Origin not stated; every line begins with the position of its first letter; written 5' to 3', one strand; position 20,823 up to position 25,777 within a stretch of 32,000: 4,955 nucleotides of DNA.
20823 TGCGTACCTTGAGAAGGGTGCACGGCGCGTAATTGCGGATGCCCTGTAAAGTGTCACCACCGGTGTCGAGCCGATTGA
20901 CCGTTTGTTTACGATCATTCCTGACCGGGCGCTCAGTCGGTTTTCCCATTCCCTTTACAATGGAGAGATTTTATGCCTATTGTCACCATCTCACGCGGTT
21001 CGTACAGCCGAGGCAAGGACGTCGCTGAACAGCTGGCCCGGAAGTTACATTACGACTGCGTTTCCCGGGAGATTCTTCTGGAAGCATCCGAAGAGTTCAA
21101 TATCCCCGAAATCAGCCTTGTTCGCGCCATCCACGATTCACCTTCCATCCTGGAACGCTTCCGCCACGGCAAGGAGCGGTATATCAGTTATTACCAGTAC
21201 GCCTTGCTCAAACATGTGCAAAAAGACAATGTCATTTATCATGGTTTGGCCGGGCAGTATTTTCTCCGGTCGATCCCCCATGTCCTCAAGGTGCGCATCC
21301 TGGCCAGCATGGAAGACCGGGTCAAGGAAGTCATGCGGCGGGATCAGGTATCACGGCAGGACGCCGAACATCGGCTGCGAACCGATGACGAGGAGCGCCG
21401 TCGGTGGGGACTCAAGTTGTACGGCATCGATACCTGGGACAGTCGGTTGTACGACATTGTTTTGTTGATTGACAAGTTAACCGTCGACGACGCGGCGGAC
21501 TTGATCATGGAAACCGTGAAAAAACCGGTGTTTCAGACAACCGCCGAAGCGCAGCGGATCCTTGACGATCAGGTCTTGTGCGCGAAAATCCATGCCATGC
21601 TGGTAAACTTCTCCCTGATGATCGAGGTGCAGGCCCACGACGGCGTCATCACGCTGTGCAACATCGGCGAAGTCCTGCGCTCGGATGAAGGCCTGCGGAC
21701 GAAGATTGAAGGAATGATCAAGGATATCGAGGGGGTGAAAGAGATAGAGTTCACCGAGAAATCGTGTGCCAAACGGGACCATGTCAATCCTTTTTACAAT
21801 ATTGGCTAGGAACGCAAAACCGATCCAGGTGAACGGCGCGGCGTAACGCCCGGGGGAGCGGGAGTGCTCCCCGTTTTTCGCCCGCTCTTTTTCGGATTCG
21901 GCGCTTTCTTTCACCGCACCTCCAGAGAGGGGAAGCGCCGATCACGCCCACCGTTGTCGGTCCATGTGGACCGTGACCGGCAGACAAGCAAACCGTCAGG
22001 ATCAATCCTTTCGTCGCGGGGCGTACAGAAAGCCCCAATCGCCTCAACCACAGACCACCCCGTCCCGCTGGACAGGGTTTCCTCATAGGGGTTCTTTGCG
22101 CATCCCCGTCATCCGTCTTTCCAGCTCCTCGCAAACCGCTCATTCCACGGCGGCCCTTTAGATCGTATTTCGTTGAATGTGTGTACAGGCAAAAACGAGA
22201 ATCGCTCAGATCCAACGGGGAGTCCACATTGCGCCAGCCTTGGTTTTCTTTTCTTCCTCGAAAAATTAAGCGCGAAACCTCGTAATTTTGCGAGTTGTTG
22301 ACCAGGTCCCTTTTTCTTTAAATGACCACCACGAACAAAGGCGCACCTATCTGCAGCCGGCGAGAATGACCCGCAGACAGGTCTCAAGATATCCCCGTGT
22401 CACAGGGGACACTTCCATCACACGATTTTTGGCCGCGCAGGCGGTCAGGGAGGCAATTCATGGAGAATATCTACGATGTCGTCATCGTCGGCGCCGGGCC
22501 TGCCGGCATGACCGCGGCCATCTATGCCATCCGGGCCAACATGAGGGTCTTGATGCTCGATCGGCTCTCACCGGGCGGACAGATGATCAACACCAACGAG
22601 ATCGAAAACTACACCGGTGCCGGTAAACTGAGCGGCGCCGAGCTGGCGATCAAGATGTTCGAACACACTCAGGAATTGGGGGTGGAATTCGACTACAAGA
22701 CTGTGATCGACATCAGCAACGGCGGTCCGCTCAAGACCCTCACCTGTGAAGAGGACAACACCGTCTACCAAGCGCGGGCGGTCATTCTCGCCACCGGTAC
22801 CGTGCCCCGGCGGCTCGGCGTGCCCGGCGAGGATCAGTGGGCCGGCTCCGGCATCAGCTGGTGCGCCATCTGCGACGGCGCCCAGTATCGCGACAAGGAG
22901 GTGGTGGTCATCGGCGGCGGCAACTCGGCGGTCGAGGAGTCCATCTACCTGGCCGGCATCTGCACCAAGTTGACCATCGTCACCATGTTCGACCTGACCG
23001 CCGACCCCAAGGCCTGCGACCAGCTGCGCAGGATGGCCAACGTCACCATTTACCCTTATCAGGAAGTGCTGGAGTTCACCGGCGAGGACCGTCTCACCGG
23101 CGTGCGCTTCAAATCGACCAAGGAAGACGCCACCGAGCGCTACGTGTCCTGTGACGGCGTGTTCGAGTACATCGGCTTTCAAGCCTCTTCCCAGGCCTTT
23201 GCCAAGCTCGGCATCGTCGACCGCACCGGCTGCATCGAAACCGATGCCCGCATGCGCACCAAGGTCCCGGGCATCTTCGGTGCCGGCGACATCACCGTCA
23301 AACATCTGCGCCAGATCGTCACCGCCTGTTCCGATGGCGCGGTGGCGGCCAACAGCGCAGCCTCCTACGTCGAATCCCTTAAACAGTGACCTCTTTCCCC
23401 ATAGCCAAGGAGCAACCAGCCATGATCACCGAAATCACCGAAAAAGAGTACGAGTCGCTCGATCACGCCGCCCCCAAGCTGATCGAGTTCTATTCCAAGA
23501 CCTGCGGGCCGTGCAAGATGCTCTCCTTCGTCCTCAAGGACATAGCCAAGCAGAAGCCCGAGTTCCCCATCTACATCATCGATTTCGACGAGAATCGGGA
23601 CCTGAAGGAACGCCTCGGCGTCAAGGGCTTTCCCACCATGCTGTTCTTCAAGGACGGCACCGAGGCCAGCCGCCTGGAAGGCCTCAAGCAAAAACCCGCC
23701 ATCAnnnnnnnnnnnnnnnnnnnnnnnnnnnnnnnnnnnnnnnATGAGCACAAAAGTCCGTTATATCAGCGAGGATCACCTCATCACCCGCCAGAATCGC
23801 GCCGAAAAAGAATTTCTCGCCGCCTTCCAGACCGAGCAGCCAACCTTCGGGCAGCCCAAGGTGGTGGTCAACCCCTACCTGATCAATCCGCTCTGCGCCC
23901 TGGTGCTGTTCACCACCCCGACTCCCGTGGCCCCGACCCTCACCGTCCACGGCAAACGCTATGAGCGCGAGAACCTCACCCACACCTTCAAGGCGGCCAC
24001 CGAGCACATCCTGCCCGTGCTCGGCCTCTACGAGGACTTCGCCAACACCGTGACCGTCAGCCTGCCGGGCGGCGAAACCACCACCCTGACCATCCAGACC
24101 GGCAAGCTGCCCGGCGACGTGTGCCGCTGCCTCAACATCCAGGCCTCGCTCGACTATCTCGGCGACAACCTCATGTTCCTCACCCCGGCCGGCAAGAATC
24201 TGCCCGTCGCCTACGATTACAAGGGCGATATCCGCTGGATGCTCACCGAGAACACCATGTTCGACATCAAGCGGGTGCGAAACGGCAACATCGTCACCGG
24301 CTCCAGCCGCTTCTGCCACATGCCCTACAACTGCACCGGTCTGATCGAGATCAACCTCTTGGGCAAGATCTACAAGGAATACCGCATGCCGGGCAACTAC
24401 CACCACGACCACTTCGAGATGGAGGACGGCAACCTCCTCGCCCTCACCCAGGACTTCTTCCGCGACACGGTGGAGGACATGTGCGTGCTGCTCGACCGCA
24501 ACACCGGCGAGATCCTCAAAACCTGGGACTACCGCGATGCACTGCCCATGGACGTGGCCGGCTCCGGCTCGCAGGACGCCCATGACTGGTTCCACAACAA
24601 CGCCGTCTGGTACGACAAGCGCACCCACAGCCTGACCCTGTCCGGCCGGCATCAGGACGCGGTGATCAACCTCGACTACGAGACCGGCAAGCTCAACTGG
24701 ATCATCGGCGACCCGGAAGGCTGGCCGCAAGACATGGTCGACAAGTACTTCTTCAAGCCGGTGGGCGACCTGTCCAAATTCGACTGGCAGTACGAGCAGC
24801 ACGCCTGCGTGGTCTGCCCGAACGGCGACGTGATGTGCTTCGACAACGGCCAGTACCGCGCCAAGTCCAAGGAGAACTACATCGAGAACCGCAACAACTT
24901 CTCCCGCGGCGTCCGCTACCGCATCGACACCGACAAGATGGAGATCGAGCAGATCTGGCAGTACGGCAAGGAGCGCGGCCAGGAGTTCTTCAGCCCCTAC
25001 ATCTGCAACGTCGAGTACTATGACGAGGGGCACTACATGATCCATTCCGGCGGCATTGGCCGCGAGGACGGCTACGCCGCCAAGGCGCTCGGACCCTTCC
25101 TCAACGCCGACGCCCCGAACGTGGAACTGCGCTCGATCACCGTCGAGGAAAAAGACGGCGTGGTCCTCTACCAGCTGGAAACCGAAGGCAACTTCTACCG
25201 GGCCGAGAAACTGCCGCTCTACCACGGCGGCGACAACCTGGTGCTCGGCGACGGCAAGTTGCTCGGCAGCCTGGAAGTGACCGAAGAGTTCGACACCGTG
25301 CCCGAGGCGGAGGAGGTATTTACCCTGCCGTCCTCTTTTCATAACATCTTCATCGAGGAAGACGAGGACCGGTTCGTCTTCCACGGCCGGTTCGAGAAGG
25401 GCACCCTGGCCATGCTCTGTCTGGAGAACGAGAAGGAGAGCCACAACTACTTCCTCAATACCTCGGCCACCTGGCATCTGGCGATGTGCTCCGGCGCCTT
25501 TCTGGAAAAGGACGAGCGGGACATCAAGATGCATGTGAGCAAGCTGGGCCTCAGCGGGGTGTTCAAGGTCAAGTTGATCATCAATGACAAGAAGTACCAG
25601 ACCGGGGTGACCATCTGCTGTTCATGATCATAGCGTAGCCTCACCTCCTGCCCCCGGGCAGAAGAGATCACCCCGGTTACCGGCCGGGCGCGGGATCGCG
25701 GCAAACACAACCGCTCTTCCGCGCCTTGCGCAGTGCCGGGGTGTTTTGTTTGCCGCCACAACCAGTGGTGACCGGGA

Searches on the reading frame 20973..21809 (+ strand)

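Call 80: search_protein_families(library=pfam, proteins=[window:20973-21809:+], max_evalue=0.00001)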
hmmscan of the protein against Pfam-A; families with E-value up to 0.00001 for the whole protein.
window:20973-21809:+ (278 aa): 1 family
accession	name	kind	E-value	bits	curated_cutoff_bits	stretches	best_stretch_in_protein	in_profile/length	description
PF13189.12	Cytidylate_kin2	-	4.1e-43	148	28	1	3-165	1-173/176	Cytidylate kinase-like family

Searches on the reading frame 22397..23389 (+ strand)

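Call 80: search_protein_families(library=pfam, proteins=[window:22397-23389:+], max_evalue=0.00001)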
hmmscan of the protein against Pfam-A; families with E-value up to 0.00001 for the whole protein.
window:22397-23389:+ (330 aa): 9 families
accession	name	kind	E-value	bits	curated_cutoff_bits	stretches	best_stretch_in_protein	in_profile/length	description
PF07992.20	Pyr_redox_2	-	1.5e-46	159.5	26.1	1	26-314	1-291/291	Pyridine nucleotide-disulphide oxidoreductase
PF13738.12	Pyr_redox_3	-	4e-21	76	30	1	101-297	102-305/305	Pyridine nucleotide-disulphide oxidoreductase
PF01266.30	DAO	-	7e-10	39.4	27.9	0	27-61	1-37/353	FAD dependent oxidoreductase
PF00070.33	Pyr_redox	-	1.1e-09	39.1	22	0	169-239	2-80/82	Pyridine nucleotide-disulphide oxidoreductase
PF01134.28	GIDA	-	3.4e-08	33.4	22.1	0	27-65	1-31/391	Glucose inhibited division protein A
PF01946.23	Thi4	-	5.2e-08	32.9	26.2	1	26-63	18-57/235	Thi4 family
PF12831.13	FAD_oxidored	-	1.1e-07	31.9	27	1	27-63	1-38/416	FAD dependent oxidoreductase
PF03486.20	HI0933_like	-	5.7e-07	29.7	50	0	27-62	2-37/244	HI0933-like protein Rossmann domain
PF00890.30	FAD_binding_2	-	1.3e-06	28.3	20.4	0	27-59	1-33/414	FAD binding domain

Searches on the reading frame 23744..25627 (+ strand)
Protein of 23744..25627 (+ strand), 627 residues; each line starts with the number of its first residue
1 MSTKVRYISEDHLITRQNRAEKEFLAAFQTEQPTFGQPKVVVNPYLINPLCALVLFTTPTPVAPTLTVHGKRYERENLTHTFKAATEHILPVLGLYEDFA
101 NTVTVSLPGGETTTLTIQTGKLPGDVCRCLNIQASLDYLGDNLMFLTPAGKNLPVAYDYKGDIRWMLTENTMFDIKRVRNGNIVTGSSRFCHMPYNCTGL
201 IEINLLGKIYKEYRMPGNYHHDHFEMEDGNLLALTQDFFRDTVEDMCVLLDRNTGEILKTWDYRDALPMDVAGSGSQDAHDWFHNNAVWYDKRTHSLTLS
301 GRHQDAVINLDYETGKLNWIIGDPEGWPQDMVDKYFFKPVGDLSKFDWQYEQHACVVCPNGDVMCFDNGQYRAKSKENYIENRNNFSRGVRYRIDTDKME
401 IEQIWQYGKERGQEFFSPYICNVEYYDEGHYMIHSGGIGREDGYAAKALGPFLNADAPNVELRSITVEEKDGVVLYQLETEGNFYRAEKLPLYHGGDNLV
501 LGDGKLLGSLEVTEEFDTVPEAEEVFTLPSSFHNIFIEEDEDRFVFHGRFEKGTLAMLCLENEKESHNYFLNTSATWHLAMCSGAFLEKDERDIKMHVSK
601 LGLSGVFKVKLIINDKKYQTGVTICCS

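Call 80: search_protein_families(library=pfam, proteins=[window:23744-25627:+], max_evalue=0.00001)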
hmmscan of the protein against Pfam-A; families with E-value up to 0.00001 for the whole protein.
window:23744-25627:+ (627 aa): 3 families
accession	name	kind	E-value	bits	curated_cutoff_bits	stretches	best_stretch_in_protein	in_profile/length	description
PF05935.17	Arylsulfotrans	-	2.6e-104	349.6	24.2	1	135-483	8-366/374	Arylsulfotransferase (ASST)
PF17425.8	Arylsulfotran_N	-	1.4e-16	60.7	24.2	1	40-119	2-87/88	Arylsulfotransferase Ig-like domain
PF14269.12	Arylsulfotran_2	-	3.2e-06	27.2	27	1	243-440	95-284/301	Arylsulfotransferase (ASST)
